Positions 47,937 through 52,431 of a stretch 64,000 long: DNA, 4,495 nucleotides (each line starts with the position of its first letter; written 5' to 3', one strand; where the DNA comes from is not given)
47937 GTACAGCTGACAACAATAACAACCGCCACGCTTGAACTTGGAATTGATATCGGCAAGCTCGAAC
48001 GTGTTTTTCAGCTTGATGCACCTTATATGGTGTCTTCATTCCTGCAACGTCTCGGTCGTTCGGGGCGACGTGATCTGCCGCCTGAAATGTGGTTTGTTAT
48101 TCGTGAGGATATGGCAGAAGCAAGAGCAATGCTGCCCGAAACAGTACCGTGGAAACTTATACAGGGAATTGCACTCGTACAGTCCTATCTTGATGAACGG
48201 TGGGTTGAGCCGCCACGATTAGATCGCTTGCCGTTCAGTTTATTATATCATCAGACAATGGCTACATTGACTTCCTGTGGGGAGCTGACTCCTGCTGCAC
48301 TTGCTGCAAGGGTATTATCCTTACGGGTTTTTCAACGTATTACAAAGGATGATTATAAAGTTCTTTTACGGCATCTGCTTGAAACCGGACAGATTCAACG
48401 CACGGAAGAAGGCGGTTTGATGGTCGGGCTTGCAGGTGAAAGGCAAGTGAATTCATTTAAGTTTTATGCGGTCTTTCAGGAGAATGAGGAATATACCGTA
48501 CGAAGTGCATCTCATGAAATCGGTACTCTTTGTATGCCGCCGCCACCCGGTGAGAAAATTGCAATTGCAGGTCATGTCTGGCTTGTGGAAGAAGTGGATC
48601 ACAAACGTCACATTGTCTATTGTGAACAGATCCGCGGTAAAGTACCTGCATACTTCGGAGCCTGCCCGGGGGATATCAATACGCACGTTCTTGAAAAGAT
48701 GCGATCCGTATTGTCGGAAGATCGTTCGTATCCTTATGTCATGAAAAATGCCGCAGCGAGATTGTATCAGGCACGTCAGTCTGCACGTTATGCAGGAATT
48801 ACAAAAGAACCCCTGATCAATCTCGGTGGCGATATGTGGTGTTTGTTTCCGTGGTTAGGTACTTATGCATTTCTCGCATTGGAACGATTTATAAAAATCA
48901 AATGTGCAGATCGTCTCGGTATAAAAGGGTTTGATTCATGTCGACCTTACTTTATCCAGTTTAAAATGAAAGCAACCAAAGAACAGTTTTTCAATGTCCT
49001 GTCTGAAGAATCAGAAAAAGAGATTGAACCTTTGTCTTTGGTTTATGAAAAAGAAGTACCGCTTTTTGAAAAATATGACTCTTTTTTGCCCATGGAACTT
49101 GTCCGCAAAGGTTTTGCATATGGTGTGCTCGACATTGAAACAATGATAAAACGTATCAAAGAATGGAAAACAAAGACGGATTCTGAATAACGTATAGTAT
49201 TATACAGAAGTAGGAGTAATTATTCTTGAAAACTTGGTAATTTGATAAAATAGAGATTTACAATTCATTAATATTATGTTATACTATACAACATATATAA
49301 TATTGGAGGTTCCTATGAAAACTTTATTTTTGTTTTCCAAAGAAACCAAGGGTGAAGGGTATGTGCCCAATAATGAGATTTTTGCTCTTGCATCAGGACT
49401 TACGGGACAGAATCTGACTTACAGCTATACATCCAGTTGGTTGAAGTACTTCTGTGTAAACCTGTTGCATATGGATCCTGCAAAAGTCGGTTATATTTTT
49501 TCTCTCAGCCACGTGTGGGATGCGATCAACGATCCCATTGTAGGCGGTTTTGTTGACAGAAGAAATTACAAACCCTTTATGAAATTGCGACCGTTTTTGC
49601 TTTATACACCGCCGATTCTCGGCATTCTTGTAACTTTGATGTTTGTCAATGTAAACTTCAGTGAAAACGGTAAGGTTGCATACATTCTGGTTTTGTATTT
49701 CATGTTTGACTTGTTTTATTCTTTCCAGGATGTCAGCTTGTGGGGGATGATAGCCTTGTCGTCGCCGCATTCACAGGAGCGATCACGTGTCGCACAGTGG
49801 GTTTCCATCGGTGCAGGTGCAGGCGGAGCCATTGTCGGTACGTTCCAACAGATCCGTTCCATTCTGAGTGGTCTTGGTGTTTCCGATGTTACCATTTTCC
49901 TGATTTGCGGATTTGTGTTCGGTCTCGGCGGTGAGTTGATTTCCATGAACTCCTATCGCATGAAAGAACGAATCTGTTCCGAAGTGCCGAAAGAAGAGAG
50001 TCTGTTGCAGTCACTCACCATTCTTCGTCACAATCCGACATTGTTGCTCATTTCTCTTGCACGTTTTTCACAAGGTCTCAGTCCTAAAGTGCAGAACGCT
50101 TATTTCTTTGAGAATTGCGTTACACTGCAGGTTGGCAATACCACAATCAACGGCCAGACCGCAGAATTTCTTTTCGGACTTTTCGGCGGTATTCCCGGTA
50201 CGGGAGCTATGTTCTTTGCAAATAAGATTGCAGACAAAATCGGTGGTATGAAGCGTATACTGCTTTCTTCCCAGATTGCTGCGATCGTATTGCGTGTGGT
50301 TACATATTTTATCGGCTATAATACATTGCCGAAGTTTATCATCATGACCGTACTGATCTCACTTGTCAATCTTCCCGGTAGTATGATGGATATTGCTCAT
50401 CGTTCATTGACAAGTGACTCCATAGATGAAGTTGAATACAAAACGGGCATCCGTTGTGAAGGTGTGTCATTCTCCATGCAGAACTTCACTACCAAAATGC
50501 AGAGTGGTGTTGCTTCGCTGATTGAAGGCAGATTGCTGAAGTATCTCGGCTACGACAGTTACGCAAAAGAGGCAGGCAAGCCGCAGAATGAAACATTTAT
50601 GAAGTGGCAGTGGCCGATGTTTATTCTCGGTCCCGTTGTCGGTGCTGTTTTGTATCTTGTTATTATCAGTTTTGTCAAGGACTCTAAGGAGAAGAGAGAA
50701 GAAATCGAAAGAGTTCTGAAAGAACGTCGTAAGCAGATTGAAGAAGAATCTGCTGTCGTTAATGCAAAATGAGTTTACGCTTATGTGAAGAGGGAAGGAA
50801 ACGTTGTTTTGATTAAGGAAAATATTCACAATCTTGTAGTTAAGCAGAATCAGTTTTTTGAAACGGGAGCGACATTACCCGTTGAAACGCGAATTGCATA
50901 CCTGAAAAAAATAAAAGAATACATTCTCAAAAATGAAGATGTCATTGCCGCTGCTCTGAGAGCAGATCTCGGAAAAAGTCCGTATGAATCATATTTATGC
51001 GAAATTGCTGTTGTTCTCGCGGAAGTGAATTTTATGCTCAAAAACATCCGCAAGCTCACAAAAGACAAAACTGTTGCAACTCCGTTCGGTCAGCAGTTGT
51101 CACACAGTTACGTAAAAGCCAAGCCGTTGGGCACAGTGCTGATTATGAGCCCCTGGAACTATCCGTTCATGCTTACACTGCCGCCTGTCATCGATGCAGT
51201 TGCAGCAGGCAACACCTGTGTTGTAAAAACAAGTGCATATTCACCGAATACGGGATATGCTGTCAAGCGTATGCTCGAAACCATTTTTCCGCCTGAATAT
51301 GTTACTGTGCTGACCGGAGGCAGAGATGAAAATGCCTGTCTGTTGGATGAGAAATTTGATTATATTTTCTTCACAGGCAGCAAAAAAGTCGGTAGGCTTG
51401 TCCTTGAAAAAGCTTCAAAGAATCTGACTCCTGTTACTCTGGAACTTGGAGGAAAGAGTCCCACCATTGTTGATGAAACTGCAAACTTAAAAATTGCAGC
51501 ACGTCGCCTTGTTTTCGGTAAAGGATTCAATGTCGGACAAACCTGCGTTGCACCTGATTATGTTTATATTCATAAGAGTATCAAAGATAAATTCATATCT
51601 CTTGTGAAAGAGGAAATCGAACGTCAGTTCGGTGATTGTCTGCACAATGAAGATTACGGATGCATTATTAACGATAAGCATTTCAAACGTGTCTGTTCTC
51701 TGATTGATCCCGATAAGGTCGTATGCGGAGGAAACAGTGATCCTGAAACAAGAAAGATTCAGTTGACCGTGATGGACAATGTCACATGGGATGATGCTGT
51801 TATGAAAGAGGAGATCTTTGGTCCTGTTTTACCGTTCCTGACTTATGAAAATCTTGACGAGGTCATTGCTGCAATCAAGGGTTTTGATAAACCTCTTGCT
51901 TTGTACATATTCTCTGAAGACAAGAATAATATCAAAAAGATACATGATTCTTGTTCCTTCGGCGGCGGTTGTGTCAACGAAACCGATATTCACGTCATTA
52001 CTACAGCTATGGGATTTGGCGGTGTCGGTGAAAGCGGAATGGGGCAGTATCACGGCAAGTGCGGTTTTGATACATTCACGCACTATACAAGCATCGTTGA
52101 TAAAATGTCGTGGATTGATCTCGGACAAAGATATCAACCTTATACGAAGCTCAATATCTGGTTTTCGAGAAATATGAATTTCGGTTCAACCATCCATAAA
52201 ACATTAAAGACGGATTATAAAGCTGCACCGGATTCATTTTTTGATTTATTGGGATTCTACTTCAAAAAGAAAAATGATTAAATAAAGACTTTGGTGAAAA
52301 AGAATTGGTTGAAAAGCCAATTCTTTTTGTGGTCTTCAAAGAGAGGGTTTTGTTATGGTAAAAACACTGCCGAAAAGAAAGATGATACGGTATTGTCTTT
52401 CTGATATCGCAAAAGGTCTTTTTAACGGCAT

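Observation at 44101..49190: Self-contained TerB-N/TerB-C, DUF2791-like ATPase and Lhr-like helicase operon (Shango-type candidate defence system) inserted between sugar operons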

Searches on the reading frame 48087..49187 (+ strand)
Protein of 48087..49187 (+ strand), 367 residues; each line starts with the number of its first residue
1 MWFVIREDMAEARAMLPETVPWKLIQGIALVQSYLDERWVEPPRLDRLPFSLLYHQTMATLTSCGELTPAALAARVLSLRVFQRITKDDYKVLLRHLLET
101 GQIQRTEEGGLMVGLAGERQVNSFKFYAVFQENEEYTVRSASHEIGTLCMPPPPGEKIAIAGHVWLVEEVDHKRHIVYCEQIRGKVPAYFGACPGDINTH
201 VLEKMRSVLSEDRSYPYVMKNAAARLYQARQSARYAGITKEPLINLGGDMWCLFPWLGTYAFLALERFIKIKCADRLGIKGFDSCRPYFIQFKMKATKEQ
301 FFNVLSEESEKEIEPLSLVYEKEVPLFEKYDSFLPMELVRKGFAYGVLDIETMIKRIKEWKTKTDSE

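Call 56: predict_structure(alignment_id=A3)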
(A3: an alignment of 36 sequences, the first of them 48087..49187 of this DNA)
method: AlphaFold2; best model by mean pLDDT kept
length: 367 residues; sequences in the alignment: 36
mean_pLDDT: 60.9   pTM: 0.52
mean pLDDT of the five models: 60.9, 59.2, 55.5, 52.0, 50.8
residues with pLDDT >= 90: 36; 70-90: 131; 50-70: 66; < 50: 134
segments of 3 or more residues with pLDDT < 50: 1-47, 122-134, 183-239, 252-258, 285-288
pLDDT, mean of each block of 10 residues (from residue 1): 24 27 27 29 46 78 85 84 82 93 90 75 38 58 67 60 67 84 39 24 32 32 37 45 51 48 80 86 54 77 90 85 56 78 75 83 66
secondary structure, 60 per line:
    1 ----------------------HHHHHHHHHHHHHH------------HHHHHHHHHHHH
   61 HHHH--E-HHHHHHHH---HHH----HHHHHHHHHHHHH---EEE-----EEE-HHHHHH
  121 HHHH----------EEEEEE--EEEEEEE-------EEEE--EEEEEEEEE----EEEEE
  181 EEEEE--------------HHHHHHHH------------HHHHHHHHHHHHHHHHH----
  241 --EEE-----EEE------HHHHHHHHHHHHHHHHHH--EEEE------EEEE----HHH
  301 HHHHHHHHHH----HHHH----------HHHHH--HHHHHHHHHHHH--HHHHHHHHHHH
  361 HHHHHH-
elements in order: H23-36 H49-64 H69-76 H87-99 E103-105 E111-113 H115-124 E135-140 E143-149 E157-160 E163-171 E176-185 H200-207 H220-236 E243-245 E251-253 H260-277 E280-283 E290-293 H298-310 H315-318 H329-333 H336-347 H350-366

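Call 60: fold_search(model_id=the predicted structure, library=pdb)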
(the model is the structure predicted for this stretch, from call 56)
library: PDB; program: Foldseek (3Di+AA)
matches with E <= 10: 305; with E <= 0.001: 0
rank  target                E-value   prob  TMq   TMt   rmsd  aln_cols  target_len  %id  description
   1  2hma                  2.0e-02  1.00  0.14  0.14   3.2        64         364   16  The Crystal Structure of tRNA (5-Methylaminomethyl-2-Thiouridylate)-Methyltransferase TrmU from Streptococcus pneumoniae (released 2006-08-08)
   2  5jr3_C                8.9e-02  0.96  0.16  0.17   9.4       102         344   22  Crystal structure of carminomycin-4-O-methyltransferase DnrK in complex with SAH and 4-methylumbelliferone (released 2016-06-01)
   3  3vb2_B                1.2e-01  0.96  0.17  0.42  10.6       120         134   20  Crystal Structure of the Reduced Form of MarR from E.coli (released 2013-01-30)
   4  9lac_B                1.4e-01  0.93  0.15  0.17   7.6        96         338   21  Comparative analysis of functions and catalytic mechanisms of methyltransferases involved in anthracycline biosynthesi (released 2026-01-07)
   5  7phf_B                1.6e-01  0.84  0.14  0.19  11.1       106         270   20  Chimeric carminomycin-4-O-methyltransferase (DnrK) with regions from 10-hydroxylase RdmB and 10-decarboxylase TamK (released 2022-09-07)
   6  5eeh_C                2.1e-01  0.89  0.15  0.16   8.7        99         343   20  Crystal structure of carminomycin-4-O-methyltransferase DnrK in complex with SAH and 2-chloro-4-nitrophenol (released 2015-12-16)
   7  2hr3_A                2.2e-01  0.91  0.17  0.41   9.0       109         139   18  Crystal structure of putative transcriptional regulator protein from Pseudomonas aeruginosa PA01 at 2.4 A resolution (released 2006-09-19)
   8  5eeg_A                2.2e-01  0.89  0.15  0.17   7.5        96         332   21  Crystal structure of carminomycin-4-O-methyltransferase DnrK in complex with tetrazole-SAH (released 2015-12-23)
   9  1tw2_B                2.2e-01  0.77  0.15  0.15  12.4       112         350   19  Crystal structure of Carminomycin-4-O-methyltransferase (DnrK) in complex with S-adenosyl-L-homocystein (SAH) and 4-me (released 2004-09-14)
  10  2der_A                2.2e-01  0.28  0.17  0.17  14.2       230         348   12  Cocrystal structure of an RNA sulfuration enzyme MnmA and tRNA-Glu in the initial tRNA binding state (released 2006-08-15)
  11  1inn_A                2.6e-01  0.33  0.16  0.32   8.5       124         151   18  CRYSTAL STRUCTURE OF D. RADIODURANS LUXS, P21 (released 2001-06-08)
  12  2fxa_A                2.7e-01  0.90  0.17  0.39  11.7       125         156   11  Structure of the Protease Production Regulatory Protein hpr from Bacillus subtilis. (released 2006-03-14)
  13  5eeg_B                2.7e-01  0.85  0.15  0.17   7.5        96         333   21  Crystal structure of carminomycin-4-O-methyltransferase DnrK in complex with tetrazole-SAH (released 2015-12-23)
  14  7pga_B                2.9e-01  0.77  0.15  0.16  11.2       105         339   20  Chimeric carminomycin-4-O-methyltransferase (DnrK) with regions from 10-hydroxylase RdmB and 10-decarboxylase TamK (released 2022-08-24)
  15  1inn_B                2.9e-01  0.18  0.14  0.27   9.1       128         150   16  CRYSTAL STRUCTURE OF D. RADIODURANS LUXS, P21 (released 2001-06-08)
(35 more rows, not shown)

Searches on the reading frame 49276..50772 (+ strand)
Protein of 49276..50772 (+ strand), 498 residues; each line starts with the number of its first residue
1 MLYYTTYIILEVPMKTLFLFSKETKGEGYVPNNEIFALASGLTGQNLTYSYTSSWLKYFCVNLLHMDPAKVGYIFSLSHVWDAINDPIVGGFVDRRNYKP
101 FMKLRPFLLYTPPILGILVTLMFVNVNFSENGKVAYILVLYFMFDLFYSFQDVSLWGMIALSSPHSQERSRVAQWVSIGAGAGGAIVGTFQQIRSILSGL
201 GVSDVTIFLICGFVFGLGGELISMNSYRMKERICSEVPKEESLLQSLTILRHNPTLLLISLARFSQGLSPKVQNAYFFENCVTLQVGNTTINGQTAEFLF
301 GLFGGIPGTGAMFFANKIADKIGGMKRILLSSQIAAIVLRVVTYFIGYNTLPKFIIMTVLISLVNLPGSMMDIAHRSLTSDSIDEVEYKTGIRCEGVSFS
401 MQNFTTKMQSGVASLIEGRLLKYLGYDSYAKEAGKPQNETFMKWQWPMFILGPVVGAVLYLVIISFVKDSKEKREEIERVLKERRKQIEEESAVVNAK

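Call 9: search_protein_families(library=pfam, proteins=[window:49276-50772:+], max_evalue=0.00001)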
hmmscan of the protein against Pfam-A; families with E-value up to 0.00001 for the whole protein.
window:49276-50772:+ (498 aa): 2 families
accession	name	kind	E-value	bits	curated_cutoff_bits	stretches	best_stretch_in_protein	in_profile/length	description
PF13347.12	MFS_2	-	2.6e-50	171.7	27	1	39-466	3-422/427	MFS/sugar transport protein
PF07690.21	MFS_1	-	3.6e-12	46.3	33.4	1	48-381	11-321/347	Major Facilitator Superfamily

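Call 64: find_homologous_proteins(query=window:49315-50772:+, max_evalue=1e-50)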
Query window:49315-50772:+ (485 aa): 567 proteins with E <= 1e-50 among 8000 candidates; the best 120 are listed.
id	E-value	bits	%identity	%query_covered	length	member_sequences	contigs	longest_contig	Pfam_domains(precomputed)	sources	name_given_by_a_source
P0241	0.0e+0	1077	99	100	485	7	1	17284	PF13347.13,PF07690.22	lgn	-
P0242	0.0e+0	1010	93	99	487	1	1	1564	PF13347.13,PF07690.22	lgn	-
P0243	9.1e-290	979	88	100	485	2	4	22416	PF13347.13,PF07690.22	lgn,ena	-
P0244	3.0e-287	971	88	100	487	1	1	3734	PF13347.13,PF07690.22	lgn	-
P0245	7.4e-283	956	87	99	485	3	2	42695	PF13347.13,PF07690.22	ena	-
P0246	2.2e-282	955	87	99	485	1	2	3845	PF13347.13,PF07690.22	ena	-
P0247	9.4e-282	953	87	99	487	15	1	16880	PF13347.13,PF07690.22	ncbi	-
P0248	2.0e-281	952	87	99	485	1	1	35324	PF13347.13,PF07690.22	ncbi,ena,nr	ncbi:MAG: MFS transporter [Clostridia bacterium]|nr:MFS transporter [Clostridia bacterium]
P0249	2.8e-281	951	86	100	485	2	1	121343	PF13347.13,PF07690.22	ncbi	-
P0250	8.9e-241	818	73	98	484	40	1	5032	PF13347.13,PF07690.22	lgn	-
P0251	5.2e-240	815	73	98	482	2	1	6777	PF13347.13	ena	-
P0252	2.7e-231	786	70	99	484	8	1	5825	PF13347.13,PF07690.22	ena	-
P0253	8.9e-231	785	70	100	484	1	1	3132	PF13347.13,PF07690.22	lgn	-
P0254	1.2e-230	784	71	100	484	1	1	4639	PF13347.13,PF07690.22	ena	-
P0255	1.7e-230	784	70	100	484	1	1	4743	PF13347.13,PF07690.22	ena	-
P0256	1.2e-229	781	70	100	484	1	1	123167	PF13347.13,PF07690.22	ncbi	-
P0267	6.3e-226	769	69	100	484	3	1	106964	PF13347.13,PF07690.22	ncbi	-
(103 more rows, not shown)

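Call 65: find_encoding_contigs(protein=P0249, flank=10000, max_places=2)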
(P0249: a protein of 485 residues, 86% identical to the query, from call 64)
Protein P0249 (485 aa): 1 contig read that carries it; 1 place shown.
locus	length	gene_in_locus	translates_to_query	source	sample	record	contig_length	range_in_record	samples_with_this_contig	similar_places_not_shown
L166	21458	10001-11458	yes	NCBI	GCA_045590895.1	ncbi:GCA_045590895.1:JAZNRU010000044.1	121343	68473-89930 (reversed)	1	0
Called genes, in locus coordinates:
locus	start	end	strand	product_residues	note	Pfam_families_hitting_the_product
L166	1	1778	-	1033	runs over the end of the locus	PF22907:Ams1-like_1st, PF01074:Glyco_hydro_38N, PF09261:Alpha-mann_mid, PF07748:Glyco_hydro_38C, PF17677:Glyco_hydro38C2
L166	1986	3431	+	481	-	-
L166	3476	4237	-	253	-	PF02535:Zip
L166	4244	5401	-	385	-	PF11187:Mbeg1-like, PF26363:Phospholipase-like (weak)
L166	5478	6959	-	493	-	PF03600:CitMHS, PF03606:DcuC, PF03806:ABG_transport (weak)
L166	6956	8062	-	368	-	PF21571:ArgZ-like_C_1st, PF21570:ArgZ-like_C_2nd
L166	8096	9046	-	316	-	PF00768:Peptidase_S11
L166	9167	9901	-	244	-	PF00512:HisKA, PF02518:HATPase_c, PF14501:HATPase_c_5 (weak)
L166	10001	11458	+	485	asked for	PF07690:MFS_1, PF13347:MFS_2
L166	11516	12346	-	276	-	PF00149:Metallophos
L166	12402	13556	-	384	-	PF00389:2-Hacid_dh, PF02826:2-Hacid_dh_C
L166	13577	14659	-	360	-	PF00266:Aminotran_5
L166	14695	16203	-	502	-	PF00370:FGGY_N, PF02782:FGGY_C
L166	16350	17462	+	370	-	PF00465:Fe-ADH, PF13685:Fe-ADH_2 (weak), PF25137:ADH_Fe_C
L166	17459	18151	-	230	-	-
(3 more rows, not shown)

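Call 66: find_encoding_contigs(protein=P0248, flank=10000, max_places=2)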
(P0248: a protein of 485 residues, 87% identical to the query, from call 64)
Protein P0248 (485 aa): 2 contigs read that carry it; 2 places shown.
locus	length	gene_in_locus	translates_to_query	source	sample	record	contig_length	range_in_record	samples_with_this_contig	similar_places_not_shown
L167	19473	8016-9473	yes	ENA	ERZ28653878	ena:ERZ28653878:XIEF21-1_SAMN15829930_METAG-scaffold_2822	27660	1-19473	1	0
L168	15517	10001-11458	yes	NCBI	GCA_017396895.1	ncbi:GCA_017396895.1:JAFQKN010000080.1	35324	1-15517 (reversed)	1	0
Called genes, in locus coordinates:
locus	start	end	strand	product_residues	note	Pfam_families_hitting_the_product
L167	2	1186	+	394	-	?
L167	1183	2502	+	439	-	PF10923:BrxC_BrxD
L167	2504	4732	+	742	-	PF00270:DEAD, PF04851:ResIII (weak), PF00271:Helicase_C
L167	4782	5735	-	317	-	PF00768:Peptidase_S11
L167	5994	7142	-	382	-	PF00512:HisKA, PF02518:HATPase_c, PF14501:HATPase_c_5 (weak)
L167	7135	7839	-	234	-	PF00072:Response_reg, PF00486:Trans_reg_C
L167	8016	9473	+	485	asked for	PF07690:MFS_1, PF13347:MFS_2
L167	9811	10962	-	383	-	PF00389:2-Hacid_dh, PF02826:2-Hacid_dh_C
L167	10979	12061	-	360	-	PF00266:Aminotran_5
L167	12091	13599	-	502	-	PF00370:FGGY_N, PF02782:FGGY_C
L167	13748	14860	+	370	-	PF00465:Fe-ADH, PF13685:Fe-ADH_2, PF25137:ADH_Fe_C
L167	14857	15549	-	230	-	PF00149:Metallophos (weak)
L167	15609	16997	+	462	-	PF00768:Peptidase_S11, PF07943:PBP5_C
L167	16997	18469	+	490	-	PF01546:Peptidase_M20, PF07687:M20_dimer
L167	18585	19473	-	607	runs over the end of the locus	PF00639:Rotamase, PF13616:Rotamase_3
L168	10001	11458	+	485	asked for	PF07690:MFS_1, PF13347:MFS_2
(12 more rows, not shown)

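Call 67: find_encoding_contigs(protein=P0256, flank=10000, max_places=2)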
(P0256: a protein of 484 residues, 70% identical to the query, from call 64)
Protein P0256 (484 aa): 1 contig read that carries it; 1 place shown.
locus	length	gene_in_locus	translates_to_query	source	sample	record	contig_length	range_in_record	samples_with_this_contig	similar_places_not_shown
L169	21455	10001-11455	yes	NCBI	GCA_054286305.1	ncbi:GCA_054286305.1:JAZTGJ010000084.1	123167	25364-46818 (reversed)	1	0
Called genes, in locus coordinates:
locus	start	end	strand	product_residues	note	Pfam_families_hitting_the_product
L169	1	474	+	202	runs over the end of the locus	PF12844:HTH_19, PF13560:HTH_31, PF01381:HTH_3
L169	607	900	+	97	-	-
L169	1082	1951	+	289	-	PF03446:NAD_binding_2, PF03807:F420_oxidored, PF02153:PDH_N (weak), PF14833:NAD_binding_11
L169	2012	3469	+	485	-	PF13347:MFS_2, PF07690:MFS_1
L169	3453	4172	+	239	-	PF05857:TraX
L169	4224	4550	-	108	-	PF06153:CdAMP_rec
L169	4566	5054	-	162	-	PF08909:DUF1854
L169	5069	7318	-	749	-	PF00664:ABC_membrane, PF02463:SMC_N (faint), PF00005:ABC_tran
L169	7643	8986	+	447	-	PF01595:CNNM, PF00571:CBS (weak), PF03471:CorC_HlyC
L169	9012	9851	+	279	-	PF00722:Glyco_hydro_16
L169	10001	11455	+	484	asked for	PF07690:MFS_1 (faint), PF13347:MFS_2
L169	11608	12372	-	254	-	-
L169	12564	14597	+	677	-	PF01368:DHH, PF02272:DHHA1, PF17768:RecJ_OB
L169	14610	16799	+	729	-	PF13328:HD_4, PF01966:HD, PF04607:RelA_SpoT, PF02824:TGS, PF19296:RelA_AH, PF28438:RelA_RIS, PF13291:ACT_4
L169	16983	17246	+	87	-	PF04024:PspC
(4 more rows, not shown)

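Call 68: find_encoding_contigs(protein=P0267, flank=10000, max_places=2)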
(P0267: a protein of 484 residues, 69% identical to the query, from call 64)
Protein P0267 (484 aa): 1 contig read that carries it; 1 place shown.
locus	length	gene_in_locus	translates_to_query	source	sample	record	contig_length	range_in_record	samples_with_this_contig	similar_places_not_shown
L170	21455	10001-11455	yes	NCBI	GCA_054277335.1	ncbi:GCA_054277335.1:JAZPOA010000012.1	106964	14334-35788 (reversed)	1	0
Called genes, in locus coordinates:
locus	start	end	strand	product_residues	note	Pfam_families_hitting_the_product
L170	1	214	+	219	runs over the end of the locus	PF00132:Hexapep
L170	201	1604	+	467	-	PF01406:tRNA-synt_1e, PF01921:tRNA-synt_1f (faint), PF09334:tRNA-synt_1g, PF00133:tRNA-synt_1 (weak), PF09190:DALR_2, PF23493:CysS_C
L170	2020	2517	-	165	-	-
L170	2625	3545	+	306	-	PF25989:YknX_C (weak)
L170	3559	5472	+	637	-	PF02310:B12-binding (weak), PF04055:Radical_SAM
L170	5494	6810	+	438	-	PF00890:FAD_binding_2 (faint), PF01266:DAO (faint), PF07992:Pyr_redox_2 (faint), PF12831:FAD_oxidored (weak), PF13450:NAD_binding_8 (weak), PF01494:FAD_binding_3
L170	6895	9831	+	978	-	PF00404:Dockerin_1 (weak), PF13405:EF-hand_6 (faint)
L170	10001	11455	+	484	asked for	PF13347:MFS_2, PF07690:MFS_1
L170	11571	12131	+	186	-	PF01812:5-FTHF_cyc-lig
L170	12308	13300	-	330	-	PF00149:Metallophos, PF12850:Metallophos_2 (weak)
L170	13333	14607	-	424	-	PF13421:Band_7_1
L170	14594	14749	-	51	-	-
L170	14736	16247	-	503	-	PF13347:MFS_2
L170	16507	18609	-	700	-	PF00933:Glyco_hydro_3, PF01915:Glyco_hydro_3_C, PF14310:Fn3-like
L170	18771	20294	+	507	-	-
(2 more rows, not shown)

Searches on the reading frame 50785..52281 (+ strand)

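Call 9: search_protein_families(library=pfam, proteins=[window:50785-52281:+], max_evalue=0.00001)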
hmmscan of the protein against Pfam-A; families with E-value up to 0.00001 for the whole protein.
window:50785-52281:+ (498 aa): 1 family
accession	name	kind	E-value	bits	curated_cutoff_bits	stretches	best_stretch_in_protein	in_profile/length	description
PF00171.27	Aldedh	-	2.4e-89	300.5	23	1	12-436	29-460/461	Aldehyde dehydrogenase family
